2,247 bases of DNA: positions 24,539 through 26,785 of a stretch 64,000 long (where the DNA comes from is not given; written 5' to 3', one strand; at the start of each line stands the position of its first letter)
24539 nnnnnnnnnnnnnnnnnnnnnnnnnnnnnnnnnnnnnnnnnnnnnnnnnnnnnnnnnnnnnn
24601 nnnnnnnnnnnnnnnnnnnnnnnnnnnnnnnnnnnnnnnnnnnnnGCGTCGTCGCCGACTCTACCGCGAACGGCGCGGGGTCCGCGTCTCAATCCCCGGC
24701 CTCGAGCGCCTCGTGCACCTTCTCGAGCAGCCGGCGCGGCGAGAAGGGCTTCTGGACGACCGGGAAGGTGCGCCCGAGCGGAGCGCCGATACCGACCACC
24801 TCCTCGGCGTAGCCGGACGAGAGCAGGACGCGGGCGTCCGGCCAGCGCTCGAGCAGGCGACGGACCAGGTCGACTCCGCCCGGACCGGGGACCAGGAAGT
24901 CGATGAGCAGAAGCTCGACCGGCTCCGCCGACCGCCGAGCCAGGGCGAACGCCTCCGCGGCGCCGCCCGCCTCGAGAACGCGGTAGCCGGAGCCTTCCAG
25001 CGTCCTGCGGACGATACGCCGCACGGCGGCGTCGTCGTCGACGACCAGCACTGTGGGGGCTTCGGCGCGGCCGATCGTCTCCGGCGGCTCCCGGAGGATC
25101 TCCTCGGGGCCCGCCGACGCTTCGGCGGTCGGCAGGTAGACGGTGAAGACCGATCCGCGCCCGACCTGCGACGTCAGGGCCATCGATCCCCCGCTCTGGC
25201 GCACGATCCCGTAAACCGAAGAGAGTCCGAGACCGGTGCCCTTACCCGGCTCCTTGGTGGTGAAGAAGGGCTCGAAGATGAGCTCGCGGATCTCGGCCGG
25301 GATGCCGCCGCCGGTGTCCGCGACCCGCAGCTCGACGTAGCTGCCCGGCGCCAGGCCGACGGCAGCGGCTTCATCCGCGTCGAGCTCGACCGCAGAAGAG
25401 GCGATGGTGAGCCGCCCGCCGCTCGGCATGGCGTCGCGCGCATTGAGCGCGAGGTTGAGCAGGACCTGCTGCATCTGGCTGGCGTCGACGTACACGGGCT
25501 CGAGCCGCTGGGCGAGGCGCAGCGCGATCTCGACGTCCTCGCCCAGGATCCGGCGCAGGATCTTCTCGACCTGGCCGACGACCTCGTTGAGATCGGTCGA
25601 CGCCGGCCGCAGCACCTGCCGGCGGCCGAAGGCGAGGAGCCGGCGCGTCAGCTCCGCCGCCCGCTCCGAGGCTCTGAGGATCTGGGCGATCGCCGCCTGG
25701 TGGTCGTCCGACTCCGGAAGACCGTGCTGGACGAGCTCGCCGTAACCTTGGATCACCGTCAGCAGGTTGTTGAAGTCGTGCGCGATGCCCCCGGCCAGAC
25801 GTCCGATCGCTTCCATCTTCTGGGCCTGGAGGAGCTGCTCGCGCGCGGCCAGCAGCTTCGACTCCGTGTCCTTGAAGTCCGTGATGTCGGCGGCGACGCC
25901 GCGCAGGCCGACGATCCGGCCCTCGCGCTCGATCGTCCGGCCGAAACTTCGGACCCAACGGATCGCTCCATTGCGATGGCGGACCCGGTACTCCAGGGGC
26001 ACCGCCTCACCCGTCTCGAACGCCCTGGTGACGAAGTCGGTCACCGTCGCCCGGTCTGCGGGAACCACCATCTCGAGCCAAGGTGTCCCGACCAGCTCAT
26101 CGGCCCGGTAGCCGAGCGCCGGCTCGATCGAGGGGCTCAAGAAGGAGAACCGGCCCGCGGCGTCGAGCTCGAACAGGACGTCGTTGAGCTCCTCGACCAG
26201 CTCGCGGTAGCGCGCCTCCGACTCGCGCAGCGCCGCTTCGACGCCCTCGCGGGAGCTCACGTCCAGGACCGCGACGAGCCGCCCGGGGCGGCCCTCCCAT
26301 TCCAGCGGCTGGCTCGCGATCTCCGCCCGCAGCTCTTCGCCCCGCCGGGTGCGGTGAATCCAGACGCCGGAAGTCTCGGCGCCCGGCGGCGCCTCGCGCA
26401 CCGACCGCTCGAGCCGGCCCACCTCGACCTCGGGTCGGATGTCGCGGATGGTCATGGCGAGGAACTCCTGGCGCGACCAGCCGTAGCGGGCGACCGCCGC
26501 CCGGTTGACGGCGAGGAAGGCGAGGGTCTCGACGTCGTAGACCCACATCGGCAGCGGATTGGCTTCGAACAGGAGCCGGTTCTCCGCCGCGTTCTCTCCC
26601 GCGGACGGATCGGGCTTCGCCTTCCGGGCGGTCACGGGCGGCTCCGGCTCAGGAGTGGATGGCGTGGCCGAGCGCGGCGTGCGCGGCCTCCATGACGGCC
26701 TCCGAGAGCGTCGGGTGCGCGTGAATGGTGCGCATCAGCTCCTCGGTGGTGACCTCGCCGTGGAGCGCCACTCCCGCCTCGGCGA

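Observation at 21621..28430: E2 and E3 of one 2-oxoacid dehydrogenase cluster share a ~350-bp near-identical lipoyl-domain repeat, and a conserved 12-mer sits ~70 bp upstream of both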

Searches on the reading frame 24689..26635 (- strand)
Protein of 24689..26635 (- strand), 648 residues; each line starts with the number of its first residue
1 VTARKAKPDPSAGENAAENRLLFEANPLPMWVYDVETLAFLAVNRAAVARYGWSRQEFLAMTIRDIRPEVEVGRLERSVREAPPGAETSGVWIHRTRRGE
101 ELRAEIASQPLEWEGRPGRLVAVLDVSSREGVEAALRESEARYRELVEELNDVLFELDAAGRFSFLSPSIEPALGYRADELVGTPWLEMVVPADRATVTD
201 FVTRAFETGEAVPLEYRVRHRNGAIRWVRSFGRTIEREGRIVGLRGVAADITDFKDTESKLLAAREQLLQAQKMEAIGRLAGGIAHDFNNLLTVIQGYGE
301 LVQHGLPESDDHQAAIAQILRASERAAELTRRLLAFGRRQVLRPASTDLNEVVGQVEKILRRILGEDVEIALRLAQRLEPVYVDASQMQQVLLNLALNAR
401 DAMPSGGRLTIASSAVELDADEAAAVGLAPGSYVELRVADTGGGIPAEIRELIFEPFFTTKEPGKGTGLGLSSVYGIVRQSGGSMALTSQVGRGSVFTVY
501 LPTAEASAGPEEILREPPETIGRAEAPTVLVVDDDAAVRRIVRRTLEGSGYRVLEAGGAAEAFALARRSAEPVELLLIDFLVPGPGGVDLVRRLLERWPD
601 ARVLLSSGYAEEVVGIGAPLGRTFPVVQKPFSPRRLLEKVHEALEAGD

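Call 6: search_protein_families(library=pfam, proteins=[window:24689-26635:-])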
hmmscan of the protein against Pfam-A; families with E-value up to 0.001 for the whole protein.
window:24689-26635:- (648 aa): 8 families
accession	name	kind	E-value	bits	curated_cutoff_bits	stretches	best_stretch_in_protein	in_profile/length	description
PF02518.31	HATPase_c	-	4.6e-22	79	26.4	1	384-504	2-110/111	Histidine kinase-, DNA gyrase B-, and HSP90-like ATPase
PF08447.18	PAS_3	-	4.7e-22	78.5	25.6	1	165-248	3-89/89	PAS fold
PF08448.16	PAS_4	-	4.5e-18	65.9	23.1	1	148-255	2-109/110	PAS fold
PF00989.32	PAS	-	6.2e-16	58.9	22.6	1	142-251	2-113/113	PAS fold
PF00072.30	Response_reg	-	1.5e-14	54.5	30.2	1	529-640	1-110/111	Response regulator receiver domain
PF13426.13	PAS_9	-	9.9e-11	42.3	27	1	155-253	5-103/103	PAS domain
PF00512.31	HisKA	-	1.5e-09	38.2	26.9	1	278-340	3-64/66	His Kinase A (phospho-acceptor) domain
PF13188.13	PAS_8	-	1.5e-07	31.5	21.8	0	20-69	4-49/65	PAS domain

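Call 7: search_protein_families(library=ncbifam, proteins=[window:24689-26635:-])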
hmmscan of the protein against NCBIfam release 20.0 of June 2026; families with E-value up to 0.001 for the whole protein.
window:24689-26635:- (648 aa): 113 families (the best 25 are shown)
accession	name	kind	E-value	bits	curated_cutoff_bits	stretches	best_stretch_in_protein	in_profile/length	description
NF046020.1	HisKinCckABruc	equivalog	1.1e-108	364.3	1000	1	112-645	316-868/868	cell cycle histidine kinase CckA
NF010076.0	PRK13557.1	subfamily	3e-103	346.1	631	1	175-646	67-535/540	histidine kinase famiy protein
NF046026.1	HisKinCckACaul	equivalog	9.9e-89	298.2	1000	1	265-644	290-676/678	cell cycle histidine kinase CckA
NF010411.0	PRK13837.1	equivalog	1.5e-76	258.1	647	1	257-644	432-812/828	two-component system VirA-like sensor kinase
NF008468.0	PRK11360.1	equivalog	2.2e-56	191.5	646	1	135-506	262-611/616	two-component system sensor histidine kinase AtoS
NF052574.1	HisKinEspCMyxo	equivalog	3e-49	167.9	1200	1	162-645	309-784/785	serine histidine kinase EspC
NF052573.1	HisKinEspAMyxo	equivalog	1.5e-47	162.1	1400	1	114-600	230-704/755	serine histidine kinase EspA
NF047466.1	hybrid_RR_LvrB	exception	1.3e-40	139.7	500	1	261-503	136-376/377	hybrid histidine kinase/response regulator LvrB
NF007688.0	PRK10364.1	equivalog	4.3e-40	137.8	479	1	267-504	230-452/460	two-component system sensor histidine kinase ZraS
NF041777.1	sens_FixL_Rhizob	equivalog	3.2e-38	131.6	850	2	246-505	231-483/485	sensor protein FixL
TIGR00229.1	sensory_box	domain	1.3e-33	115.8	22.9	2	137-261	1-126/126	PAS domain S-box protein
NF053867.1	SprKinKinDBac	equivalog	7.7e-30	103.8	775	1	270-505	279-499/500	sporulation kinase KinD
NF038348.1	T2SS_HK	subfamily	6e-29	100.9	450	1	381-503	465-573/574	histidine kinase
NF046044.1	PnpS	equivalog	2.8e-28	99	400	1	132-502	46-390/390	two-component system histidine kinase PnpS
NF045595.1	HK_scytonemin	equivalog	5.1e-28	97.8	865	1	108-503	248-635/637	scytonemin biosynthesis sensor histidine kinase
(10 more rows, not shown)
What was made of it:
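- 24689..26635 (-): Hybrid sensor histidine kinase (PAS, HisKA, HATPase_c, REC), 648 aa. It sits between E3 and E1alpha with gaps of 13 and 43 nt. Calls 6 and 7.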
